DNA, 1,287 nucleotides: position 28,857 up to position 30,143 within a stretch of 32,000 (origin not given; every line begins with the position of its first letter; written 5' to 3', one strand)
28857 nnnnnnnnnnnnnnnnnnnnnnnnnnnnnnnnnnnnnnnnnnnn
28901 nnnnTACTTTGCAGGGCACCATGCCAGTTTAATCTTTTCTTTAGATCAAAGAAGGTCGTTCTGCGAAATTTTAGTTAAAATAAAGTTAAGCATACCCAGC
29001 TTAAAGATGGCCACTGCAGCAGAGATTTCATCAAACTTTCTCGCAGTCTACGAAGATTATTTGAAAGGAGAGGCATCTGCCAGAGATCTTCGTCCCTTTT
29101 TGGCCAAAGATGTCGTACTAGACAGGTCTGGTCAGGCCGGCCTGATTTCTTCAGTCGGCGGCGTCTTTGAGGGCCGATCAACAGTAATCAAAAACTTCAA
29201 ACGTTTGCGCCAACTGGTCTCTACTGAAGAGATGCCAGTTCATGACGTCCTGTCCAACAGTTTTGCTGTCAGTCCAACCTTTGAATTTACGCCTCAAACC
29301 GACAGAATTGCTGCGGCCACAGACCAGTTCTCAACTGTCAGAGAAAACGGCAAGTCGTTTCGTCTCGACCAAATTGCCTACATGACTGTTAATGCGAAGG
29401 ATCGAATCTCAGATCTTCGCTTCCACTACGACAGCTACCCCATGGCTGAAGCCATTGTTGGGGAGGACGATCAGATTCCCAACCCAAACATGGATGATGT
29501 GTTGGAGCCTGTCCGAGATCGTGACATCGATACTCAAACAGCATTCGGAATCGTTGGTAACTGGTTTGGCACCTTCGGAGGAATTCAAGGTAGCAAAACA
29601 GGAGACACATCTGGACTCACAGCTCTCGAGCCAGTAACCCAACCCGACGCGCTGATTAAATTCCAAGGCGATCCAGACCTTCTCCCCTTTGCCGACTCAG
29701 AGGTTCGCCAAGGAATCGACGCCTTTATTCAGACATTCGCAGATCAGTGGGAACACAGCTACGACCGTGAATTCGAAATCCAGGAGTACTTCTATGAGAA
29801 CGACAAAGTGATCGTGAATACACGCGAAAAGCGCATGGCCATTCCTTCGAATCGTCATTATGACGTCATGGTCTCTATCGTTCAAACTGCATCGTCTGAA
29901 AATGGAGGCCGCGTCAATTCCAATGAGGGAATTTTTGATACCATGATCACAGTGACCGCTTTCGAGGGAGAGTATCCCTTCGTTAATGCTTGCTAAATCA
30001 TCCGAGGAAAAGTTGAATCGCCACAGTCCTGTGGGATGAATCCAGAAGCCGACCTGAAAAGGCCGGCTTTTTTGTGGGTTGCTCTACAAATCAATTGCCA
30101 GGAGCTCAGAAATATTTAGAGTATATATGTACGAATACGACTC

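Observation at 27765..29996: Tandem paralogs, each apparently an internal duplication of an NTF2/SnoaL-like domain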

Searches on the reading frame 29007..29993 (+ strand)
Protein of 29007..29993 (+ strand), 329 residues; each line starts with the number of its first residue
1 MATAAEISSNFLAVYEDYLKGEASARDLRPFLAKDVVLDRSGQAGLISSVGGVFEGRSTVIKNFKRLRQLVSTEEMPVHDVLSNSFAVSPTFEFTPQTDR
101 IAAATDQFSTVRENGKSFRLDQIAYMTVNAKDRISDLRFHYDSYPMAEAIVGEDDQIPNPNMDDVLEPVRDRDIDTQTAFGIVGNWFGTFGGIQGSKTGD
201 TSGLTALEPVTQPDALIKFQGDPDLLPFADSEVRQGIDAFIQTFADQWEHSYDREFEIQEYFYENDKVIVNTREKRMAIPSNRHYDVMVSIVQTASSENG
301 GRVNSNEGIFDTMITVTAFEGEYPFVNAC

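Call 4: search_protein_families(library=pfam, proteins=[window:29007-29993:+], max_evalue=10)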
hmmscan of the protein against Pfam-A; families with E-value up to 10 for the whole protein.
window:29007-29993:+ (329 aa): 3 families
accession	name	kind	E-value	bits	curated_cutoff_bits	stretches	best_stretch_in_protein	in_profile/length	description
PF12680.13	SnoaL_2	-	1.8e-08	35.4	27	2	209-274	18-73/102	SnoaL-like domain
PF07366.18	SnoaL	-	8.4e-05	22.8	28.4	1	230-273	33-76/126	SnoaL-like polyketide cyclase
PF24304.1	AcrIIA4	-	0.014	16.1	27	1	217-260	28-71/83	Anti-CRISPR Suppressor AcrIIA4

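Call 5: search_protein_families(library=ncbifam, proteins=[window:29007-29993:+], max_evalue=10)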
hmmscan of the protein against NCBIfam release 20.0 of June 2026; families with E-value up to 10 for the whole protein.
window:29007-29993:+ (329 aa): 2 families
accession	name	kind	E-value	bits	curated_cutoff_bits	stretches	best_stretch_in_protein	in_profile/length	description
NF033946.1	AcrIIA4_fam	subfamily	0.012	15.6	40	1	216-260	30-74/86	AcrIIA4 family anti-CRISPR protein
NF008993.0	PRK12336.1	equivalog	0.16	11.3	243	1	52-93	32-73/203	translation initiation factor IF-2 subunit beta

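Call 7: find_homologous_proteins(query=window:29007-29993:+)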
Query window:29007-29993:+ (329 aa): 3 proteins with E <= 0.001 among 3610 candidates.
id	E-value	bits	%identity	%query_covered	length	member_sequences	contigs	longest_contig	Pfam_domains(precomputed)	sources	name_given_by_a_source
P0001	2.8e-199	679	92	99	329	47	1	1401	PF12680.14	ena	-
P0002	1.3e-183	627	83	100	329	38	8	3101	PF12680.14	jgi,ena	jgi:hypothetical protein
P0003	4.5e-183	626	83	100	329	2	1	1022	PF12680.14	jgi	jgi:hypothetical protein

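Call 9: search_solved_structures(query=window:29007-29993:+, max_evalue=10)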
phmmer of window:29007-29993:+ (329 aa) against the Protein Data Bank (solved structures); distinct sequences matched with E-value up to 10: 3.
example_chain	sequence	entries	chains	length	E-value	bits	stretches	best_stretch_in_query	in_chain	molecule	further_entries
2eao_A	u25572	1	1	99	0.29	13.6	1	167-213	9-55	Ephrin type-B receptor 1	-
4oo1_C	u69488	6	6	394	0.98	11.9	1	38-113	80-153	Exosome complex component RRP43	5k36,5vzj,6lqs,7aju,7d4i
5g06_C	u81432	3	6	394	0.98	11.8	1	38-113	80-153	EXOSOME COMPLEX COMPONENT RRP43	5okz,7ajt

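Call 14: search_protein_families(library=pfam, alignment_id=A1, max_evalue=1)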
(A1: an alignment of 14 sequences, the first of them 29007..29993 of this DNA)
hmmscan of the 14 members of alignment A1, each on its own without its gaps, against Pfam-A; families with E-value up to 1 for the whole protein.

A. member 1, window:29007-29993:+ (329 aa): 3 families
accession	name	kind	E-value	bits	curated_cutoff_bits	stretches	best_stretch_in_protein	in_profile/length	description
PF12680.13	SnoaL_2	-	1.8e-08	35.4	27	2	209-274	18-73/102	SnoaL-like domain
PF07366.18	SnoaL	-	8.4e-05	22.8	28.4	1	230-273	33-76/126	SnoaL-like polyketide cyclase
PF24304.1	AcrIIA4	-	0.014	16.1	27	1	217-260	28-71/83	Anti-CRISPR Suppressor AcrIIA4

B. families by the number of members that match (of 14 scanned): 9 families
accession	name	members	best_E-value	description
PF12680.13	SnoaL_2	10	9.9e-11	SnoaL-like domain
PF07366.18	SnoaL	4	8.4e-05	SnoaL-like polyketide cyclase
PF24304.1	AcrIIA4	4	0.0096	Anti-CRISPR Suppressor AcrIIA4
PF04916.18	Phospholip_B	1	0.025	Phospholipase B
PF06933.16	SSP160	1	0.068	Special lobe-specific silk protein SSP160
PF17480.7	AlphaC_N2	1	0.13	AlphaC N-terminal domain 2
PF12615.13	TraD_N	1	0.14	F sex factor protein N terminal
PF14823.11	Sirohm_synth_C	1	0.18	Sirohaem biosynthesis protein C-terminal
PF09156.16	Anthrax-tox_M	1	0.26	Anthrax toxin lethal factor, middle domain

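Call 19: predict_structure(alignment_id=A1)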
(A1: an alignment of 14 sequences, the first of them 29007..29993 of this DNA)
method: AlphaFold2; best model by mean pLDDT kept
length: 329 residues; sequences in the alignment: 14
mean_pLDDT: 64.2   pTM: 0.74
mean pLDDT of the five models: 64.2, 52.5, 40.5, 33.2, 29.1
residues with pLDDT >= 90: 67; 70-90: 70; 50-70: 87; < 50: 105
segments of 3 or more residues with pLDDT < 50: 43-51, 188-215, 222-229, 240-254, 277-286, 298-329
pLDDT, mean of each block of 10 residues (from residue 1): 90 96 96 90 42 79 89 88 70 73 88 87 89 91 70 69 64 64 52 33 29 46 47 52 42 54 71 53 48 54 47 27 23
secondary structure, 60 per line:
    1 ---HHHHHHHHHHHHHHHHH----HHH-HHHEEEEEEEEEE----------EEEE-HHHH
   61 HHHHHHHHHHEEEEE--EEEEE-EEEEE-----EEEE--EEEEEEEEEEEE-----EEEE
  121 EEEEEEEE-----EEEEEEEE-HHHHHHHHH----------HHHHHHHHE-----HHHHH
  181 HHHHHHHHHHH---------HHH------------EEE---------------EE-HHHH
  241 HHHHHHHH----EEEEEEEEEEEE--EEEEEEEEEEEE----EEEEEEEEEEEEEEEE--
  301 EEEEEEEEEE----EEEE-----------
elements in order: H4-20 E32-41 E52-55 H57-70 E71-75 E78-82 E84-88 E94-97 E100-111 E117-128 E134-141 H143-151 H162-169 H176-191 E216-218 H237-248 E253-264 E267-278 E283-298 E301-310 E315-318

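Call 20: search_protein_representatives(alignment_id=A1)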
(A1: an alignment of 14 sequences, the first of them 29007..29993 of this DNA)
Query: 14 sequences, 368 profile positions. Proteins with E-value up to 0.001 (for the whole library): 22; up to 1e-10: 15; up to 1e-30: 11. The best 22 are listed.
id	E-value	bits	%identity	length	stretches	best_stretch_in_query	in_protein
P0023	5.1e-182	621.7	-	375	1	1-368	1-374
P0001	7.9e-132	456.5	-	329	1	1-359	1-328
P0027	8.6e-66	239.2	-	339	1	7-359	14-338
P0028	2.0e-59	218.3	-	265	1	85-359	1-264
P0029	1.2e-50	189.5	-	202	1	147-359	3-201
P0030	1.5e-49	185.8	-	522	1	65-361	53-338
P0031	6.6e-47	177.1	-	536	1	49-359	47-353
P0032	1.7e-44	169.1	-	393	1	27-363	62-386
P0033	2.1e-42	162.3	-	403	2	116-358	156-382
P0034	5.6e-42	160.9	-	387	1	4-358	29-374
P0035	4.3e-33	131.6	-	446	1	5-358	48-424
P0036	9.5e-25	104.2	-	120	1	230-359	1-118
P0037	1.4e-21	93.7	-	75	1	161-218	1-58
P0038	1.2e-18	84.0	-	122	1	31-88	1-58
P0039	3.5e-16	76.0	-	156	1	162-284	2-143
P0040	1.1e-08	51.4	-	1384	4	119-180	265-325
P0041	1.2e-05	41.3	-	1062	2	115-176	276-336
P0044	1.1e-04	38.1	-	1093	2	60-181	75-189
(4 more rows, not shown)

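Call 25: fold_search(model_id=the predicted structure, library=pdb)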
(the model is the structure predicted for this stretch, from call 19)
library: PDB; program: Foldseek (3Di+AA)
matches with E <= 10: 1121; with E <= 0.001: 332
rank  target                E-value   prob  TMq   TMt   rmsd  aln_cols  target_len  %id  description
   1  3rga                  2.0e-08  1.00  0.34  0.39  16.7       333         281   10  Crystal structure of epoxide hydrolase for polyether lasalocid A biosynthesis (released 2012-03-07)
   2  4rzm_A                3.3e-08  1.00  0.32  0.37  16.8       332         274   11  Crystal structure of the Lsd19-lasalocid A complex (released 2015-01-21)
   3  4rzm_B                3.7e-08  1.00  0.31  0.36  16.5       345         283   10  Crystal structure of the Lsd19-lasalocid A complex (released 2015-01-21)
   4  3fgy_B                6.6e-08  1.00  0.33  0.76   4.7       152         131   19  CRYSTAL STRUCTURE OF A NTF2-LIKE PROTEIN (BXE_B1094) FROM BURKHOLDERIA XENOVORANS LB400 AT 1.59 A RESOLUTION (released 2008-12-23)
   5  9kw8_A                1.2e-07  1.00  0.32  0.38  16.3       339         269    9  Polyether epoxide hydrolase MonBI-MonBII complex with product analogue (released 2025-12-10)
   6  3fgy_A                3.7e-07  1.00  0.32  0.71   5.3       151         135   16  CRYSTAL STRUCTURE OF A NTF2-LIKE PROTEIN (BXE_B1094) FROM BURKHOLDERIA XENOVORANS LB400 AT 1.59 A RESOLUTION (released 2008-12-23)
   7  3dm8                  4.7e-07  1.00  0.37  0.84   2.7       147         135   12  Crystal Structure of Putative Isomerase from Rhodopseudomonas palustris (released 2008-08-05)
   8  9kw6_B                6.2e-07  1.00  0.32  0.37  16.7       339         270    8  Polyether epoxide hydrolase MonBI-MonBII complex (released 2025-12-10)
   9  7c5x_B                7.8e-07  1.00  0.26  0.19  19.4       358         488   12  Crystal structure of the iota-carbonic anhydrase from eukaryotic microalga complexed with bicarbonate (released 2021-04-28)
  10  1s5a_C                9.3e-07  1.00  0.35  0.76   4.7       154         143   13  Crystal Structure of Putative Isomerase from Bacillus subtilis (released 2004-05-11)
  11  9kw6_D                9.3e-07  1.00  0.33  0.39  17.7       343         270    9  Polyether epoxide hydrolase MonBI-MonBII complex (released 2025-12-10)
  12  9kw8_B                9.3e-07  1.00  0.32  0.38  16.4       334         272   10  Polyether epoxide hydrolase MonBI-MonBII complex with product analogue (released 2025-12-10)
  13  9kw8_C                9.9e-07  1.00  0.32  0.38  16.7       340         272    9  Polyether epoxide hydrolase MonBI-MonBII complex with product analogue (released 2025-12-10)
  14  7vwd_D                1.1e-06  1.00  0.33  0.71   3.6       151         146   14  Crystal Structure of the Y53F/N55A mutant of LEH (released 2023-01-18)
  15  4xdv_F                1.6e-06  1.00  0.32  0.70   5.2       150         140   15  Crystal Structure of the L74F/M78V/I80V/L114F mutant of LEH complexed with cyclohexanediol (released 2015-07-15)
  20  9kw6_A                1.9e-06  1.00  0.32  0.38  17.2       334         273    9  Polyether epoxide hydrolase MonBI-MonBII complex (released 2025-12-10)
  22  7c5y_B                2.0e-06  1.00  0.23  0.17  19.7       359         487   12  Crystal structure of the iota-carbonic anhydrase from eukaryotic microalga complexed with iodide (released 2021-04-28)
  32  9kw6_C                2.6e-06  1.00  0.32  0.38  16.0       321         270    8  Polyether epoxide hydrolase MonBI-MonBII complex (released 2025-12-10)
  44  7c5x_A                3.9e-06  0.99  0.23  0.16  19.6       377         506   11  Crystal structure of the iota-carbonic anhydrase from eukaryotic microalga complexed with bicarbonate (released 2021-04-28)
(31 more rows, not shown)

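Call 26: find_homologous_proteins(query=A2, max_evalue=0.001)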
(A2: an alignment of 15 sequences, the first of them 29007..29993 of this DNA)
Query A2 (15 sequences) (329 aa, profile of the alignment): 12 proteins with E <= 0.001 among 8000 candidates.
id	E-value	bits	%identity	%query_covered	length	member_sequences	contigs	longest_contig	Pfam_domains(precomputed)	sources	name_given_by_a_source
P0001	1.4e-135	470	92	99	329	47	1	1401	PF12680.14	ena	-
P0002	1.9e-132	460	83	100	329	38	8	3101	PF12680.14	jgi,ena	jgi:hypothetical protein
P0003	8.4e-131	454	83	100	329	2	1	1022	PF12680.14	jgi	jgi:hypothetical protein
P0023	3.6e-112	393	26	98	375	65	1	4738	-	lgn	-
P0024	1.8e-110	388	26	98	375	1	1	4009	-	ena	-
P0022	1.1e-109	385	25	98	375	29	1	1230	-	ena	-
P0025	2.6e-103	364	26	93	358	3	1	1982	-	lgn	-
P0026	7.0e-96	340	26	85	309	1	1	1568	-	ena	-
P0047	1.6e-46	177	87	45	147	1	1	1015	-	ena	-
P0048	4.6e-42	163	78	43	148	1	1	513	-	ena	-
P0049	2.3e-23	101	24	38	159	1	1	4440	-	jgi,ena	-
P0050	8.9e-21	93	22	38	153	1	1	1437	-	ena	-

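Call 32: predict_structure(alignment_id=A2)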
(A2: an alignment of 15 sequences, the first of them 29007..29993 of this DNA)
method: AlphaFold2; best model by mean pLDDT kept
length: 329 residues; sequences in the alignment: 15
mean_pLDDT: 92.4   pTM: 0.90
mean pLDDT of the five models: 92.4, 91.2, 90.1, 90.1, 89.9
residues with pLDDT >= 90: 256; 70-90: 68; 50-70: 3; < 50: 2
segments of 3 or more residues with pLDDT < 50: none
pLDDT, mean of each block of 10 residues (from residue 1): 92 98 97 98 82 96 96 96 92 91 97 95 97 97 93 88 91 95 95 85 95 95 86 92 92 86 97 92 92 95 95 91 69
secondary structure, 60 per line:
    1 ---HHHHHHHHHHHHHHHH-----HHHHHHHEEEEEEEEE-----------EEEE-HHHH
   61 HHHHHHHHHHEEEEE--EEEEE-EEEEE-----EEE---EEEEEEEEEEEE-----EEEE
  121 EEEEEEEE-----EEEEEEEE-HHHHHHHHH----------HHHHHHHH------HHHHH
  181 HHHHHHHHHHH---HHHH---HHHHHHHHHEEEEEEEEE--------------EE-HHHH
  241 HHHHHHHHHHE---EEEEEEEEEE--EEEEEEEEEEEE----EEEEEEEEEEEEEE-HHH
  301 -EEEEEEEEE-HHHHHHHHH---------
elements in order: H4-19 H25-31 E32-40 E52-55 H57-70 E71-75 E78-82 E84-88 E94-96 E100-111 E117-128 E134-141 H143-151 H162-169 H176-191 H195-198 H202-210 E211-219 H237-250 E255-264 E267-278 E283-296 E302-310 H312-320

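Call 33: search_protein_families(library=pfam, proteins=[P0027, P0030, P0031, P0032, P0033, P0034, P0035, P0040, P0041, P0044], max_evalue=0.01)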
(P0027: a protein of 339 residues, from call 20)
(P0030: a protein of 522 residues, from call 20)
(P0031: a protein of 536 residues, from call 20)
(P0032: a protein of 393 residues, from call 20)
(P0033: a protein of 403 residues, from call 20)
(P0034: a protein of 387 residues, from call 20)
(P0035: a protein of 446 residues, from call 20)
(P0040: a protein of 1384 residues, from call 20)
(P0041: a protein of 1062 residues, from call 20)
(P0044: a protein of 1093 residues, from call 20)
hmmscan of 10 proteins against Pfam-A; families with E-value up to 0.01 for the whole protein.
P0027 (339 aa): 1 family
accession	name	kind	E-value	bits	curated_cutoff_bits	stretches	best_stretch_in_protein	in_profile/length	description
PF12680.13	SnoaL_2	-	2.5e-05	25.3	27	1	208-308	7-97/102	SnoaL-like domain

P0030 (522 aa): 2 families
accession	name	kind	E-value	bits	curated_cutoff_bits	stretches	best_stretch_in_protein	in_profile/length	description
PF13448.11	DUF4114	-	2.7e-11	44.7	27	1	447-519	7-83/85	Domain of unknown function (DUF4114)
PF12680.13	SnoaL_2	-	3.9e-07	31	27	0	204-292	8-86/102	SnoaL-like domain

P0031 (536 aa): 2 families
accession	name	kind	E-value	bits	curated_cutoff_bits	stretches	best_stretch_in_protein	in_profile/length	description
PF13448.11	DUF4114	-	2e-10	41.9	27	1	451-529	1-82/85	Domain of unknown function (DUF4114)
PF12680.13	SnoaL_2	-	5.6e-06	27.3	27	1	230-328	11-99/102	SnoaL-like domain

P0032 (393 aa): 1 family
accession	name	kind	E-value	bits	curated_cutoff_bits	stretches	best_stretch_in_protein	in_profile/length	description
PF12680.13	SnoaL_2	-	1.6e-07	32.3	27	1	73-195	7-101/102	SnoaL-like domain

P0033 (403 aa): 1 family
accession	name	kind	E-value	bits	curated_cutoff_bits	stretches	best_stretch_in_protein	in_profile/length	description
PF12680.13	SnoaL_2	-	0.006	17.6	27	0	260-357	11-98/102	SnoaL-like domain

P0034 (387 aa): 0 families

P0035 (446 aa): 0 families

P0040 (1384 aa): 4 families
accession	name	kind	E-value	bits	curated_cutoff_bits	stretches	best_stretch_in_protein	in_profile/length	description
PF12680.13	SnoaL_2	-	3.3e-33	114.8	27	3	195-302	1-100/102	SnoaL-like domain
PF00353.25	HemolysinCabind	-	3e-11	43.5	23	1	1222-1240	12-30/36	RTX calcium-binding nonapeptide repeat (4 copies)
PF07366.18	SnoaL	-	2.7e-06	27.7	28.4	1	236-313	38-122/126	SnoaL-like polyketide cyclase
PF14534.12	DUF4440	-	0.0075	17.1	25.2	0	229-295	32-99/107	Domain of unknown function (DUF4440)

P0041 (1062 aa): 3 families
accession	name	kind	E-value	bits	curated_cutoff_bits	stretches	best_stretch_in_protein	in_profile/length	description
PF12680.13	SnoaL_2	-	7e-17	62.3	27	2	214-318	4-101/102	SnoaL-like domain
PF00353.25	HemolysinCabind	-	4.5e-10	39.7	23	0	882-900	15-33/36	RTX calcium-binding nonapeptide repeat (4 copies)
PF07366.18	SnoaL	-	0.0091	16.3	28.4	0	247-325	34-119/126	SnoaL-like polyketide cyclase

P0044 (1093 aa): 7 families
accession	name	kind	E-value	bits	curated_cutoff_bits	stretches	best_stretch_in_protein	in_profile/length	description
PF01436.27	NHL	-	2.6e-13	49.7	20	1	836-863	1-28/28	NHL repeat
PF12680.13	SnoaL_2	-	5e-11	43.5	27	1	60-165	14-101/102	SnoaL-like domain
PF24684.1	Vgb_lyase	-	4e-08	32.9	50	0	405-543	51-164/290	Virginiamycin B lyase family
PF08450.18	SGL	-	1.7e-07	31.6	26.3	0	1013-1058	174-219/246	SMP-30/Gluconolactonase/LRE-like region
PF25021.1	TEN_NHL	-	5.2e-07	29.4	27.1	0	832-868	26-62/357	Teneurin NHL domain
PF20067.5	SSL_N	-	3e-06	27.4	18.9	0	951-962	27-38/46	Strictosidine synthase-like, N-terminal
PF13449.12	Phytase-like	-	3.7e-06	27.5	27.6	0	1025-1074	70-125/284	Esterase-like activity of phytase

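Call 36: fold_search(model_id=the predicted structure, library=pdb)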
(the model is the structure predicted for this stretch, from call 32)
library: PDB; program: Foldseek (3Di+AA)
matches with E <= 10: 894; with E <= 0.001: 307
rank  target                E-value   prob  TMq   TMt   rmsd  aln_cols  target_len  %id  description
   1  3rga                  7.1e-10  1.00  0.33  0.38  16.8       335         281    8  Crystal structure of epoxide hydrolase for polyether lasalocid A biosynthesis (released 2012-03-07)
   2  4rzm_A                2.5e-09  1.00  0.30  0.35  16.9       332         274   11  Crystal structure of the Lsd19-lasalocid A complex (released 2015-01-21)
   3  4rzm_B                4.4e-09  1.00  0.33  0.38  17.0       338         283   10  Crystal structure of the Lsd19-lasalocid A complex (released 2015-01-21)
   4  9kw6_A                2.9e-08  1.00  0.32  0.37  16.5       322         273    8  Polyether epoxide hydrolase MonBI-MonBII complex (released 2025-12-10)
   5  9kw8_A                3.2e-08  1.00  0.33  0.39  16.3       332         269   10  Polyether epoxide hydrolase MonBI-MonBII complex with product analogue (released 2025-12-10)
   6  9kw8_C                6.0e-08  1.00  0.32  0.38  16.0       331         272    9  Polyether epoxide hydrolase MonBI-MonBII complex with product analogue (released 2025-12-10)
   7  9kw6_D                6.7e-08  1.00  0.32  0.38  16.5       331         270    9  Polyether epoxide hydrolase MonBI-MonBII complex (released 2025-12-10)
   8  9kw6_C                7.1e-08  1.00  0.31  0.37  15.8       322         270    9  Polyether epoxide hydrolase MonBI-MonBII complex (released 2025-12-10)
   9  9kw6_B                1.0e-07  1.00  0.31  0.37  16.4       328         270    8  Polyether epoxide hydrolase MonBI-MonBII complex (released 2025-12-10)
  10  7c5x_B                1.7e-07  1.00  0.23  0.17  20.6       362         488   10  Crystal structure of the iota-carbonic anhydrase from eukaryotic microalga complexed with bicarbonate (released 2021-04-28)
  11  7c5x_A                1.8e-07  1.00  0.23  0.17  20.3       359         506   11  Crystal structure of the iota-carbonic anhydrase from eukaryotic microalga complexed with bicarbonate (released 2021-04-28)
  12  3fgy_B                3.3e-07  1.00  0.33  0.78   4.1       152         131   18  CRYSTAL STRUCTURE OF A NTF2-LIKE PROTEIN (BXE_B1094) FROM BURKHOLDERIA XENOVORANS LB400 AT 1.59 A RESOLUTION (released 2008-12-23)
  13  3dm8                  4.6e-07  1.00  0.36  0.83   2.8       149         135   13  Crystal Structure of Putative Isomerase from Rhodopseudomonas palustris (released 2008-08-05)
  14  9kw8_B                5.2e-07  1.00  0.33  0.39  16.1       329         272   10  Polyether epoxide hydrolase MonBI-MonBII complex with product analogue (released 2025-12-10)
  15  7c5y_B                5.2e-07  1.00  0.23  0.17  20.8       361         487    9  Crystal structure of the iota-carbonic anhydrase from eukaryotic microalga complexed with iodide (released 2021-04-28)
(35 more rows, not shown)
